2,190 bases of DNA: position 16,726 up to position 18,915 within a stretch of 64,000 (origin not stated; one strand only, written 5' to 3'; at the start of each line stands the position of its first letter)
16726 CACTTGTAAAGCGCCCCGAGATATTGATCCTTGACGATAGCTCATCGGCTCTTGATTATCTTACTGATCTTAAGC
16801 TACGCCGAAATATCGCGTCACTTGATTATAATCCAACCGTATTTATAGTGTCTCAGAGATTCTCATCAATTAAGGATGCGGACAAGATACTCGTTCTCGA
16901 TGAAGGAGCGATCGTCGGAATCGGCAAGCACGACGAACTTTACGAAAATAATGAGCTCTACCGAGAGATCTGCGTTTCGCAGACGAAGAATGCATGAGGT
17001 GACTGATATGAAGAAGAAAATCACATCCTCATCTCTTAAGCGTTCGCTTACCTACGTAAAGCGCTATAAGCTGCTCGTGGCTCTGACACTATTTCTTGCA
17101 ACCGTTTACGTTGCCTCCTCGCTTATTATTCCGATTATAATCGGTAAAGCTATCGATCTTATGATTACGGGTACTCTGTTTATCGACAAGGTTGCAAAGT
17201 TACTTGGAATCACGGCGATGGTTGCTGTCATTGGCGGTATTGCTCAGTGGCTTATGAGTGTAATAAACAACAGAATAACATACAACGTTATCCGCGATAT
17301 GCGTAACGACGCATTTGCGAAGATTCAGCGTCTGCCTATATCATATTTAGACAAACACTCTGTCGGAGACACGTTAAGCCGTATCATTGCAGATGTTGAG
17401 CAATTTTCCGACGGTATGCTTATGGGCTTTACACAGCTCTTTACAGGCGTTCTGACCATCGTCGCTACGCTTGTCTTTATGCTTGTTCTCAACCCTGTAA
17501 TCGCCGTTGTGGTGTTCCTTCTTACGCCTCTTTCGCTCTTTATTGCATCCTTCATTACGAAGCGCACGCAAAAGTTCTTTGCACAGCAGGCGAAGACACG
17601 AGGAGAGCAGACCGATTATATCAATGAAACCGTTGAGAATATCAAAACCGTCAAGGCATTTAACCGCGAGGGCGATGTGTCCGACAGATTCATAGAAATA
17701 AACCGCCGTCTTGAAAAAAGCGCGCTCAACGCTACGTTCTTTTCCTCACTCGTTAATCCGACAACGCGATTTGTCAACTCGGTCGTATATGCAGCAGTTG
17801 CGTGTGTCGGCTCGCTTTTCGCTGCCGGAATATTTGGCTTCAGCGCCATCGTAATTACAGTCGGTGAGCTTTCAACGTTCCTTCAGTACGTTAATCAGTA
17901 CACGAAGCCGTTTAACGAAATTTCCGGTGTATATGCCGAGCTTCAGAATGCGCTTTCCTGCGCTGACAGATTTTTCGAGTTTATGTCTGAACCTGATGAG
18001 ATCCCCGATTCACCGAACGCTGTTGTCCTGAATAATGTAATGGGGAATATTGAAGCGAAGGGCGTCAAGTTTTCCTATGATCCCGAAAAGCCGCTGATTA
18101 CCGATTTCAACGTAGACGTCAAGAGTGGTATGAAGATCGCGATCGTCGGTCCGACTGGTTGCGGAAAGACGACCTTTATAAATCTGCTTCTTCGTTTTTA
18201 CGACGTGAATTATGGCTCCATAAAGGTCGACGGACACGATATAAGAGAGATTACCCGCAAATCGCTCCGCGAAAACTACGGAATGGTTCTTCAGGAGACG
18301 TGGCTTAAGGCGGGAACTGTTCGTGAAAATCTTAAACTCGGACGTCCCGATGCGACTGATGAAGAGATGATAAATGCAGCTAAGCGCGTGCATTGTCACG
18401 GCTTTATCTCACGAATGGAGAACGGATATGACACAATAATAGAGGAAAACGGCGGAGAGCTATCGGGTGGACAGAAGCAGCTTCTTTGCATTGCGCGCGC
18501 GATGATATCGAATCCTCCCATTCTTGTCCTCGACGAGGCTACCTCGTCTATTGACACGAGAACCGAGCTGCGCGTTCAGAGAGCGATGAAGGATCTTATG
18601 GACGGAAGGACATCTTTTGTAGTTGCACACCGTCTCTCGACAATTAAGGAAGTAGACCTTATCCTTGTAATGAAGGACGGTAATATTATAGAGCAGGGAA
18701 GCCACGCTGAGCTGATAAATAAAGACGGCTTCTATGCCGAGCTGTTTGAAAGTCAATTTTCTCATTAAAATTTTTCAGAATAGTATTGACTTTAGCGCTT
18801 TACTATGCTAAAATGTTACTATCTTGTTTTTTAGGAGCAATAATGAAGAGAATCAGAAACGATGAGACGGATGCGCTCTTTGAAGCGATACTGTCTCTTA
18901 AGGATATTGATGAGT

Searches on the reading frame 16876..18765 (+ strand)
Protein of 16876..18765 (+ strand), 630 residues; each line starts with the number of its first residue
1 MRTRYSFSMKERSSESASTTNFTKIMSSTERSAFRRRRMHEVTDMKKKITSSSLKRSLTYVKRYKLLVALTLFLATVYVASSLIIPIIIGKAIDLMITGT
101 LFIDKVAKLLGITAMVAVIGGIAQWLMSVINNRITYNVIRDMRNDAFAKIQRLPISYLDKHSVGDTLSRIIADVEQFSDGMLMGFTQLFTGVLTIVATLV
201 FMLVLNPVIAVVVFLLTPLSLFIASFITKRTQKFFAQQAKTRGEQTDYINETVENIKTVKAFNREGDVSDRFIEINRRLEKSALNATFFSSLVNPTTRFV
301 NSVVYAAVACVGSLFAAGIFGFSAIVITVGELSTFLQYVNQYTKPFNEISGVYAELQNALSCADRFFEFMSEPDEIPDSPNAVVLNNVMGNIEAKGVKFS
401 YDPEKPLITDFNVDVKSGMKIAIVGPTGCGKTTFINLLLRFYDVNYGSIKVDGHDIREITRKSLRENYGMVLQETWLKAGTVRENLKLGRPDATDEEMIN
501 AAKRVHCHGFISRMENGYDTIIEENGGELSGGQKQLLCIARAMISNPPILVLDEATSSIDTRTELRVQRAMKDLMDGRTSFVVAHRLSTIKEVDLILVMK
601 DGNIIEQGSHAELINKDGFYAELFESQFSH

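Call 41: search_protein_families(library=pfam, proteins=[window:16876-18765:+], max_evalue=0.001)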
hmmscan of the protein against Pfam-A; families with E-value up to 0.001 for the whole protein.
window:16876-18765:+ (630 aa): 5 families
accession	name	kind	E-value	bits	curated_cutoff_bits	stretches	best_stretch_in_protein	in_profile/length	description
PF00664.28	ABC_membrane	-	3.2e-47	162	28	1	69-345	2-273/274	ABC transporter transmembrane region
PF00005.33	ABC_tran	-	1.9e-32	113.2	25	1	409-557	2-137/137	ABC transporter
PF02463.25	SMC_N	-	1.1e-06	28.7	40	1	494-597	135-209/220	RecF/RecN/SMC N terminal domain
PF00004.35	AAA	-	1.4e-05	26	21.2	0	423-457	3-35/131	ATPase family associated with various cellular activities (AAA)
PF13401.12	AAA_22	-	0.00077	20.2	27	0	421-464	8-50/130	AAA domain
